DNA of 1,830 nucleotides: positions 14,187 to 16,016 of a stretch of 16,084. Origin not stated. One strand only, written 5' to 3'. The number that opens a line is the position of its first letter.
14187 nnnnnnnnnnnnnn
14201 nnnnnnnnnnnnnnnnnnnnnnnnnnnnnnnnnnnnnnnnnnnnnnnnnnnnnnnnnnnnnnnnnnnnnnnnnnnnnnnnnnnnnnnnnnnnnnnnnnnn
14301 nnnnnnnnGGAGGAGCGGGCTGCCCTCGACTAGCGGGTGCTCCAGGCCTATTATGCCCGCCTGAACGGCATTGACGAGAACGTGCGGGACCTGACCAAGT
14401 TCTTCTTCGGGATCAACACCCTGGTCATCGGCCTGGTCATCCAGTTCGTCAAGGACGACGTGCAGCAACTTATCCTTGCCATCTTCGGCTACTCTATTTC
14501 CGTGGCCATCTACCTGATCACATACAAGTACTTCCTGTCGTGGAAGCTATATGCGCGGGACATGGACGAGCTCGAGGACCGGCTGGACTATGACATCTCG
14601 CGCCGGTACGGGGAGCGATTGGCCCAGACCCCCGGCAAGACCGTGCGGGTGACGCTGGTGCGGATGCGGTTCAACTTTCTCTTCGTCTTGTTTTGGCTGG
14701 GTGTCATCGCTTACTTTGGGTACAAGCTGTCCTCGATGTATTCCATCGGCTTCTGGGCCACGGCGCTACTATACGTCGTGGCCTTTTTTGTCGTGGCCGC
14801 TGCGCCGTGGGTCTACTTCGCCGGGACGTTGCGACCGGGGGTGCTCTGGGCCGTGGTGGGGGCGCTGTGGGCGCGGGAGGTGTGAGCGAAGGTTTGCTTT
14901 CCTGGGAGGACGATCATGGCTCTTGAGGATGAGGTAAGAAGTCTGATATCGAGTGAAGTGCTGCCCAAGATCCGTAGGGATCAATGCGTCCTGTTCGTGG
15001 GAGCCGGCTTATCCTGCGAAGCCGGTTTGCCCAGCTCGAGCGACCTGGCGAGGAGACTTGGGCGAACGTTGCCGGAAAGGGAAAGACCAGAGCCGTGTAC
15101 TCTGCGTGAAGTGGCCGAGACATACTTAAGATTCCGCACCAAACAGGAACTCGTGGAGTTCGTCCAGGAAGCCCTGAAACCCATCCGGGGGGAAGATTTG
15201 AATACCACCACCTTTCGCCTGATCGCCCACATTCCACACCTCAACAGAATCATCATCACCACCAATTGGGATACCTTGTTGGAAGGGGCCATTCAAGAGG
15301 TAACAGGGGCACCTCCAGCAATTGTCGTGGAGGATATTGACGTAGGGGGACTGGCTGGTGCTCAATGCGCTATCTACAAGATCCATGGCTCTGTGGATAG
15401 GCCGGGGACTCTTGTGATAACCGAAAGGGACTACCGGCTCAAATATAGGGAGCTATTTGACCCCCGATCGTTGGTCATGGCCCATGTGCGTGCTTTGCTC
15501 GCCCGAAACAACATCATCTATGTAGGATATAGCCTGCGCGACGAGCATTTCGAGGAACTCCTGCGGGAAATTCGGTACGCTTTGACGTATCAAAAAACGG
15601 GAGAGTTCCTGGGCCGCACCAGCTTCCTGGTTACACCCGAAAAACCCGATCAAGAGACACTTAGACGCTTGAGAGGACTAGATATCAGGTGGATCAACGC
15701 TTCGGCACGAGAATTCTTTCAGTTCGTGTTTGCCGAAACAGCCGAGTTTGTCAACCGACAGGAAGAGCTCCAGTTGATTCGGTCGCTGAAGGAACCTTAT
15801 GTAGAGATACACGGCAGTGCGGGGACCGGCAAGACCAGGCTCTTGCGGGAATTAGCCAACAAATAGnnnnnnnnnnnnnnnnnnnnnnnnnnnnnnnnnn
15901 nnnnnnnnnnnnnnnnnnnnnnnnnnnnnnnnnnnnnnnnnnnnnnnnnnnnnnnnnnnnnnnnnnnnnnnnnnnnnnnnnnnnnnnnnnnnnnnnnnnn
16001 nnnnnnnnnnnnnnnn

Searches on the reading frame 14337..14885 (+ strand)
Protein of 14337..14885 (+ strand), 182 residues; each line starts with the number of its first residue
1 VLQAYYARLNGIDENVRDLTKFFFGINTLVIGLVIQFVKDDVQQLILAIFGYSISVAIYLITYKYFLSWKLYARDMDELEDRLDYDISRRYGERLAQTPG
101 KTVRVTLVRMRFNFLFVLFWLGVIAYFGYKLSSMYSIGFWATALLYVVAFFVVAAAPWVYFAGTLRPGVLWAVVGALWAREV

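Call 8: search_protein_families(library=pfam, proteins=[window:14337-14885:+], max_evalue=0.01)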
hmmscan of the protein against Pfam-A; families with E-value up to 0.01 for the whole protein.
window:14337-14885:+ (182 aa): 1 family
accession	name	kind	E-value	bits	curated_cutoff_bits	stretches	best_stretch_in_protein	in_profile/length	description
PF24838.2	8xMP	-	1.8e-09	38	30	1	14-126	16-133/136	Octameric membrane protein family (8xMP)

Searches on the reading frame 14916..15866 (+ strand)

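Call 8: search_protein_families(library=pfam, proteins=[window:14916-15866:+], max_evalue=0.01)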
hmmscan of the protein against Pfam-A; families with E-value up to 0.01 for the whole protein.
window:14916-15866:+ (316 aa): 3 families
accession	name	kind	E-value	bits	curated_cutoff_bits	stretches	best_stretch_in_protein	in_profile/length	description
PF13289.12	SIR2_2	-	4.4e-25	88.9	24.5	1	112-259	2-140/141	SIR2-like domain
PF13191.12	AAA_16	-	6.7e-05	23.9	32.6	1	277-315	1-46/167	AAA ATPase domain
PF01637.24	ATPase_2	-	0.0017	18.6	33.2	0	278-315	1-42/225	ATPase domain predominantly from Archaea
